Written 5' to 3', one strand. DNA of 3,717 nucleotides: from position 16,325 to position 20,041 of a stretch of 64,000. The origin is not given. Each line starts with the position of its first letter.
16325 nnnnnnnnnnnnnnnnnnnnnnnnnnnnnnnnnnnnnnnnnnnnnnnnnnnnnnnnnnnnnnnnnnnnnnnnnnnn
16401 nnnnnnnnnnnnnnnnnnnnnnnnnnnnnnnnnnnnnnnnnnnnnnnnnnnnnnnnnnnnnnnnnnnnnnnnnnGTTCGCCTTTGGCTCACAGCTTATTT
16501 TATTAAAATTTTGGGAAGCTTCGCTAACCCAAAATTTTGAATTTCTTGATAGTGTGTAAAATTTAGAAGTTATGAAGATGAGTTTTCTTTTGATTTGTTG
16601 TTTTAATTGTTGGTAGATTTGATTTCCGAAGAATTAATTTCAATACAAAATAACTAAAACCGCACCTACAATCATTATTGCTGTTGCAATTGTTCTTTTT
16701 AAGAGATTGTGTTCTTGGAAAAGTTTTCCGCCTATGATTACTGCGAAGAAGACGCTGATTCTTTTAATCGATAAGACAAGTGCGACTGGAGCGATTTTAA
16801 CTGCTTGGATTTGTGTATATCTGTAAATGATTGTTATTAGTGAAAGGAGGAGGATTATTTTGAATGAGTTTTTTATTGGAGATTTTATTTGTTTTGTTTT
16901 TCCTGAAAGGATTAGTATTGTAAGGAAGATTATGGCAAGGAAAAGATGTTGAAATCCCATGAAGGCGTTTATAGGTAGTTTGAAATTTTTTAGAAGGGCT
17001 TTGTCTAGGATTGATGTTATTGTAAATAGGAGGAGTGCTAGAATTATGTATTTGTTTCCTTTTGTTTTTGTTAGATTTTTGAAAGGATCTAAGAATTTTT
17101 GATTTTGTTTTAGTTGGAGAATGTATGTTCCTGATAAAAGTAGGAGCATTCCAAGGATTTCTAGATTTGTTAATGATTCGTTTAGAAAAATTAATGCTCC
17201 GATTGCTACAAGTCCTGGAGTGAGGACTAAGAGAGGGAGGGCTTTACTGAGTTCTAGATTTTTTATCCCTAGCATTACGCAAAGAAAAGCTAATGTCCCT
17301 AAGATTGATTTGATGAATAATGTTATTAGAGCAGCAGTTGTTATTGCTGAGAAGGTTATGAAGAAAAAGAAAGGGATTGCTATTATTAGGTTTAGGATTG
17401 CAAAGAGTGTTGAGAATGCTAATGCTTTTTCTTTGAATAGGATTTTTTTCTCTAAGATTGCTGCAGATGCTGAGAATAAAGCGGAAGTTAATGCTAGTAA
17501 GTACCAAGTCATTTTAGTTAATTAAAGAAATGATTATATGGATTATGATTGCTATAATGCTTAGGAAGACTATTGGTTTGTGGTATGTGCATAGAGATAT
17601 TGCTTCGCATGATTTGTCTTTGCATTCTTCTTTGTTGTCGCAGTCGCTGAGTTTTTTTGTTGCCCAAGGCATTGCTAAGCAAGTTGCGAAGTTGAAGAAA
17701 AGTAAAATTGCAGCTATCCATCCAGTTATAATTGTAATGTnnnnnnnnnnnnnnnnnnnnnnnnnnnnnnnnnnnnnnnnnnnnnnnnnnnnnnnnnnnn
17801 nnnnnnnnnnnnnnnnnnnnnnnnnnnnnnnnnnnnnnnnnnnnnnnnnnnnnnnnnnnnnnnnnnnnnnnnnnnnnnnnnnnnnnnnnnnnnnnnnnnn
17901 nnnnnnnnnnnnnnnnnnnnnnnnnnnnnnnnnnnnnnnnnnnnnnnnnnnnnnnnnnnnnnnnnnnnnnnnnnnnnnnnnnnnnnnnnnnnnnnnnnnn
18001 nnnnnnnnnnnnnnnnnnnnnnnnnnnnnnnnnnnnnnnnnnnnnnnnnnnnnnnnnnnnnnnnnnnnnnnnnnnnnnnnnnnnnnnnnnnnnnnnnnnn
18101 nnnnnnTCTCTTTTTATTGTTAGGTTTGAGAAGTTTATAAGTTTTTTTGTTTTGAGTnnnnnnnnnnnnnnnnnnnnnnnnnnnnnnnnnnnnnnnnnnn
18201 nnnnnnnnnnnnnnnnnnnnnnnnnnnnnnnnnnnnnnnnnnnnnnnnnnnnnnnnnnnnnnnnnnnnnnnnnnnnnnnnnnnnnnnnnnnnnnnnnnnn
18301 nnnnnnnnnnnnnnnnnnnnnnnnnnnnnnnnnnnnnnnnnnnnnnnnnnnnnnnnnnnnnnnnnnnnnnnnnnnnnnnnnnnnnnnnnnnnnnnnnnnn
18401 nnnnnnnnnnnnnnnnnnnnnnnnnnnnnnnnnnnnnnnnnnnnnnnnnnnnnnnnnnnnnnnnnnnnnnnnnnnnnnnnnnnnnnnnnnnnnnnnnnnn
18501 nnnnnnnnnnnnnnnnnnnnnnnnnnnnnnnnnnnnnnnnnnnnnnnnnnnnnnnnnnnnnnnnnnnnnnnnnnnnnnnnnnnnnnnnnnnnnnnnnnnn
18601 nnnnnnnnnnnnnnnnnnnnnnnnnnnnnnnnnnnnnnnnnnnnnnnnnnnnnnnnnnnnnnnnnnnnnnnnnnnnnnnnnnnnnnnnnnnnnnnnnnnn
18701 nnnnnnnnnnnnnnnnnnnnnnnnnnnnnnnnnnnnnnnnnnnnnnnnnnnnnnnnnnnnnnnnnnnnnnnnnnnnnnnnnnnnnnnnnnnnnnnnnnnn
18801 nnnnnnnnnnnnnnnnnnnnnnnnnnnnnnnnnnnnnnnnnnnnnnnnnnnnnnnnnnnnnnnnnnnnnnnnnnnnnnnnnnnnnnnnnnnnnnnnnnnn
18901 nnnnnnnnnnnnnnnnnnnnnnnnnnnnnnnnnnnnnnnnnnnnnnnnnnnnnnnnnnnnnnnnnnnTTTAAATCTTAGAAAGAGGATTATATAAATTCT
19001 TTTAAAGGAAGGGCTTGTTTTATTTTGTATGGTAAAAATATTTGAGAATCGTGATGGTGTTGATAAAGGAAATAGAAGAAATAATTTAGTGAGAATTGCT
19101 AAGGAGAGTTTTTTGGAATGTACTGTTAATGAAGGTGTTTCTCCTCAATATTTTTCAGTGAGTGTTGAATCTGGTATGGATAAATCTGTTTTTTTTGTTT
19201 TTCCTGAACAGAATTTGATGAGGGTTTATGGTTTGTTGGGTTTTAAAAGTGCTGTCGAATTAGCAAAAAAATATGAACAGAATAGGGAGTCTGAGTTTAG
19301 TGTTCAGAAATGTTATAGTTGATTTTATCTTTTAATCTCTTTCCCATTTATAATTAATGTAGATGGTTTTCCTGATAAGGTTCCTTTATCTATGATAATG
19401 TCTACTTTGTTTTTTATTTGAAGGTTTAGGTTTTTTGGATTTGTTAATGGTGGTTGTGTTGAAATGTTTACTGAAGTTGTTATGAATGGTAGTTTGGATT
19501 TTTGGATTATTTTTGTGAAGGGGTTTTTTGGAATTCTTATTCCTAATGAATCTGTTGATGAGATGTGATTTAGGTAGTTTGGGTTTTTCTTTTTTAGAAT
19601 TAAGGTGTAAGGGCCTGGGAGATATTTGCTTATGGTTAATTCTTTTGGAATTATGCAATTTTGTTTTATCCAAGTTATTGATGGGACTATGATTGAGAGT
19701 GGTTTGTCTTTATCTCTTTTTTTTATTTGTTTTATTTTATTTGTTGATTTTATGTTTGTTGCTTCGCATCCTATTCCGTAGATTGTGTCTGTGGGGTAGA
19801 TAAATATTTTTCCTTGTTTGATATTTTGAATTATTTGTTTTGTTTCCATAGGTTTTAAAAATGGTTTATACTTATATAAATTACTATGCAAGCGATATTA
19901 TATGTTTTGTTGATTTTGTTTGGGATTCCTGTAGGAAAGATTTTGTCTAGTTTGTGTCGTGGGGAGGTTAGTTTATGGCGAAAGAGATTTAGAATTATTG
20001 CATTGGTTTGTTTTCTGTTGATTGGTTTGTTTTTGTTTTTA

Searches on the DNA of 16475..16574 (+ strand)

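Call 76: build_rna_model(alignment_id=A7, structure=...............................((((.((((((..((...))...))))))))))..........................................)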
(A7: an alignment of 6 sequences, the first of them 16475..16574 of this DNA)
Model R2 built from alignment A7 (6 sequences, 106 columns); structure: as given.
model positions 100; base pairs 12; branch points 0; effective number of sequences 2.08; information 0.59 bits per position. Calibrated on 0.2 Mb of random sequence (short: E-values are rough).
structure used (alignment columns):
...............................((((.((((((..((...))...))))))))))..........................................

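Call 77: search_with_rna_model(model_id=R2, source=window, filters=off, max_evalue=10)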
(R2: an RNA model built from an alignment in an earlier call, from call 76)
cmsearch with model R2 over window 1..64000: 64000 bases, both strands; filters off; matches with E-value up to 10: 22.
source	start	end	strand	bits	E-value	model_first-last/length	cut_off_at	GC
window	60149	60246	+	110.5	5.6e-21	1-100/100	no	0.31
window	58071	58167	+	99.9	9.3e-19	1-100/100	no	0.32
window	16475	16574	+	98.5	1.9e-18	1-100/100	no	0.32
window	35022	35128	+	22.5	0.022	1-100/100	no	0.42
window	60043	60111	+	15.6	0.62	1-100/100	no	0.33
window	34997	35021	+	15.2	0.77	1-100/100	no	0.4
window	37416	37472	+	13.9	1.4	1-100/100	no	0.26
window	5806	5869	+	13.6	1.7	1-100/100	no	0.33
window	13561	13620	+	13.4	1.8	1-100/100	no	0.35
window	26063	26146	+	13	2.2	1-100/100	no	0.31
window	51748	51821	+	12.9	2.4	1-100/100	no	0.5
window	36033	36109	+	12.6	2.8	1-100/100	no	0.27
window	14194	14260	+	12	3.6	1-100/100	no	0.4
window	44949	45018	+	12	3.6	1-100/100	no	0.33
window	45379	45466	+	11.9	3.8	1-100/100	no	0.34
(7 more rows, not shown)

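Call 78: search_with_rna_model(model_id=R2, sources=[L001, L002, L003, L004, L005, L006, L007, L008, L009, L010, L011, L012, L013, L014, L015, L016, L017, L018, L019, L020, L021, L022, L023, L024, L025, L026, L027, L028, L029, L030, L031, L032, L033, L034, L035, L036, L037, L038, L039, L040, L041, L042, L043, L044, L045, L046, L047, L048, L049, L050, L051, L052, L053, L054, L055, L056, L057, L058, L059, L060, L061, L062, L063, L064, L065, L066, L067, L068, L069, L070, L071, L072, L073, L074, L075, L076, L077, L078, L079, L080, L204, L207, L208, L209], max_evalue=1)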
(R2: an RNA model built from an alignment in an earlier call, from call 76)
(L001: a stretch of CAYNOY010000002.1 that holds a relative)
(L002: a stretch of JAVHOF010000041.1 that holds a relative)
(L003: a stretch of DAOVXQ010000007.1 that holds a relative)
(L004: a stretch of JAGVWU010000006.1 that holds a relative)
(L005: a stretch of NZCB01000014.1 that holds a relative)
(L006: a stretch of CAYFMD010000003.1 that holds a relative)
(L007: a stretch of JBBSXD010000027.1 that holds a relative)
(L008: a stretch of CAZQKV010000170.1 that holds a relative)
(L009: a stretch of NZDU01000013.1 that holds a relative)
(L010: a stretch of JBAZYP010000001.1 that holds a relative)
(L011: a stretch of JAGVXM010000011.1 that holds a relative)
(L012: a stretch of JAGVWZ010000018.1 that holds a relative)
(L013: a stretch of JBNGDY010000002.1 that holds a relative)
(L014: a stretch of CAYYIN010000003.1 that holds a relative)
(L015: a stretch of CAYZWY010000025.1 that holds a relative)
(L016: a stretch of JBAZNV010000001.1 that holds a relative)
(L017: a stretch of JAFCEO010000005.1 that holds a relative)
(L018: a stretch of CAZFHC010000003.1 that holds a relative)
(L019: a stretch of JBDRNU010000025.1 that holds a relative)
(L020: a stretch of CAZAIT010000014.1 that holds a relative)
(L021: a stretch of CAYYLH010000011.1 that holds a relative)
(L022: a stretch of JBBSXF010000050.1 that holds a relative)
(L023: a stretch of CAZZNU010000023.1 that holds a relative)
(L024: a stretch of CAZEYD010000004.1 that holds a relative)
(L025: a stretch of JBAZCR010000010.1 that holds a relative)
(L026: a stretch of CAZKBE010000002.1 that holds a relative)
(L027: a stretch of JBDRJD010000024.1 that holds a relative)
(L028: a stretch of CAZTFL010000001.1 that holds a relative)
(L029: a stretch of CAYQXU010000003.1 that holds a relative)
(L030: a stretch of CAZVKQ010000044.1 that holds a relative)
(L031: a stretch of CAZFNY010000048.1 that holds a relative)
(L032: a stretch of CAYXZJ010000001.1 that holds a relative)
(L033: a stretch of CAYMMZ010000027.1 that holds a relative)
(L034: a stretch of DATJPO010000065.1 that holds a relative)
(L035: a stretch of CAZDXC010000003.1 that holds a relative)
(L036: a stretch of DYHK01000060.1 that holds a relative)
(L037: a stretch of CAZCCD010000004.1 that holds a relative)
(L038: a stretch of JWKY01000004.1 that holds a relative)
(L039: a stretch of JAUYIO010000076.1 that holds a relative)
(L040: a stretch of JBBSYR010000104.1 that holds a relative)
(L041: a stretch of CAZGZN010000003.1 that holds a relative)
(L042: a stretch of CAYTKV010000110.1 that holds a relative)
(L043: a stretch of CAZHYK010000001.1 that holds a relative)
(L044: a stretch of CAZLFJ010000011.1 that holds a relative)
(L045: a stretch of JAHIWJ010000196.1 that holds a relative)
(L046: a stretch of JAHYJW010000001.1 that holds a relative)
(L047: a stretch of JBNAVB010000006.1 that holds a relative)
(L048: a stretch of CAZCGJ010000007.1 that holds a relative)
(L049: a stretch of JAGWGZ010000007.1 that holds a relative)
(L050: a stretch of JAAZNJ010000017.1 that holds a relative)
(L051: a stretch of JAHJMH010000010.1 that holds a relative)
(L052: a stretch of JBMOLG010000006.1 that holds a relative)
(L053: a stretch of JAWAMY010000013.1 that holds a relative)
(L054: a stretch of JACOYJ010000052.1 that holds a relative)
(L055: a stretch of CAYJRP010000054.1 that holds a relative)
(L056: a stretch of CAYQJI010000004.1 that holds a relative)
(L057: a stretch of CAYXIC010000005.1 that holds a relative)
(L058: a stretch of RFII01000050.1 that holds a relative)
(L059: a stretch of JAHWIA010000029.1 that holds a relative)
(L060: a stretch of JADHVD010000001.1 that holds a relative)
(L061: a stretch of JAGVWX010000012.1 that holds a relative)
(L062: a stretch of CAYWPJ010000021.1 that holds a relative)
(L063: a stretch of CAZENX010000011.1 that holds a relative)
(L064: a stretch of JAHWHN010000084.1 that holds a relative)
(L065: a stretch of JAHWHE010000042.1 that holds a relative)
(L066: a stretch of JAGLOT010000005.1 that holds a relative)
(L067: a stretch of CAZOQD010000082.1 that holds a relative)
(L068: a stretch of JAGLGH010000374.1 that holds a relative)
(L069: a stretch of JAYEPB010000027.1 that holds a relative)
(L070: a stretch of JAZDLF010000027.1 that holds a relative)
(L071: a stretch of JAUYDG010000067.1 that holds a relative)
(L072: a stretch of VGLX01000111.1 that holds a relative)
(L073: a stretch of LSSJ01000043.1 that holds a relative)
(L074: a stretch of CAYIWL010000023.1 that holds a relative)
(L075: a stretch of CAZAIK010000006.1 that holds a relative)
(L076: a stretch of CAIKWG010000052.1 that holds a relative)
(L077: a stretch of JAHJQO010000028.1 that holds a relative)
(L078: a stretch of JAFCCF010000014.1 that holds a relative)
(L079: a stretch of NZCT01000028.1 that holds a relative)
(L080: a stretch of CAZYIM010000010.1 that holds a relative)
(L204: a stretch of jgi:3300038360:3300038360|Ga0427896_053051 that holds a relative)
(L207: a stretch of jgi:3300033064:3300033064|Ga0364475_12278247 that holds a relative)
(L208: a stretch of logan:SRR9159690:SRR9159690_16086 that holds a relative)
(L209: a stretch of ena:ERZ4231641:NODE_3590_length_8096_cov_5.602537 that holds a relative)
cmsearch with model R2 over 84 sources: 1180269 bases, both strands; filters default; matches with E-value up to 1: 6.
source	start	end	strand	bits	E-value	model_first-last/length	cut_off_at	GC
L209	5627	5730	+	97.7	5.2e-17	1-100/100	no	0.27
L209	5156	5254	+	84.5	3.1e-14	1-100/100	no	0.31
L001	15547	15645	+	80.5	2.2e-13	1-100/100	no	0.34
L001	17801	17898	+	50.4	5e-07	1-100/100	no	0.37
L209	2142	2241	+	32.1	0.0038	1-100/100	no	0.38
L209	4071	4166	-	28.3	0.024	1-100/100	no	0.32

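Call 85: search_with_rna_model(model_id=R2, source=L221, filters=off, max_evalue=1, show_alignments=3)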
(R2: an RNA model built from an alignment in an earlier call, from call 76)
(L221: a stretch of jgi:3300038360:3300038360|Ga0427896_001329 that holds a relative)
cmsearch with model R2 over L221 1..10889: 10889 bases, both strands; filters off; matches with E-value up to 1: 3.
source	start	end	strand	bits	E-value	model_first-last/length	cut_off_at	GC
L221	9235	9335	-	75.8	2.1e-14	1-100/100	no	0.3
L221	10780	10876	+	62.5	1.3e-11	1-100/100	no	0.33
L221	10528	10634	-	12.4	0.5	1-100/100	no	0.34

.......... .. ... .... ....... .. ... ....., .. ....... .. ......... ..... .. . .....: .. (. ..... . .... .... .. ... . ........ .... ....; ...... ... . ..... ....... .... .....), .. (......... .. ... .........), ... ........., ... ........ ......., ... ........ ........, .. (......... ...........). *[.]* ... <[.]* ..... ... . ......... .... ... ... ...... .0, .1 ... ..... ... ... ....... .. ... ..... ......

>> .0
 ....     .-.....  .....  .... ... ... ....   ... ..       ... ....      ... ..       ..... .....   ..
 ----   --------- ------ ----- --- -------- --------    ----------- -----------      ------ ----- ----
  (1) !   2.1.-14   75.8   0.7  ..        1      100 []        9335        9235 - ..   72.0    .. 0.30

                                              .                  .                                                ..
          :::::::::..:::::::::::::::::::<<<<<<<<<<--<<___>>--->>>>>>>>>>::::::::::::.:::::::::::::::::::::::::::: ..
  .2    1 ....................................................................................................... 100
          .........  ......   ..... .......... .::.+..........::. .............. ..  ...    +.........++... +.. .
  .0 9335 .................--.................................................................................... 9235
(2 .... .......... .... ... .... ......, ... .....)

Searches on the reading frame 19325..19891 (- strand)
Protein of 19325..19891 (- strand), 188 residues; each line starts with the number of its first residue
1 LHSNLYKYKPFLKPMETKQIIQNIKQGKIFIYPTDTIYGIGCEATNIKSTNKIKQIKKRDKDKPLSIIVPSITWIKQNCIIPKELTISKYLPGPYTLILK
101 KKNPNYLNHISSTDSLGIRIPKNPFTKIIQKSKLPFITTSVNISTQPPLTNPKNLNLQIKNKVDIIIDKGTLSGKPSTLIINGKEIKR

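Call 74: search_protein_families(library=pfam, max_evalue=0.001, proteins=[window:19325-19891:-])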
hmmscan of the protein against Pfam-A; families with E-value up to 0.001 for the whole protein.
window:19325-19891:- (188 aa): 1 family
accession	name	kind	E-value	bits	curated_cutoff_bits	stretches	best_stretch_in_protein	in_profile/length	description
PF01300.24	Sua5_yciO_yrdC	-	7.8e-41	140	25.1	1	23-180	2-165/178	Telomere recombination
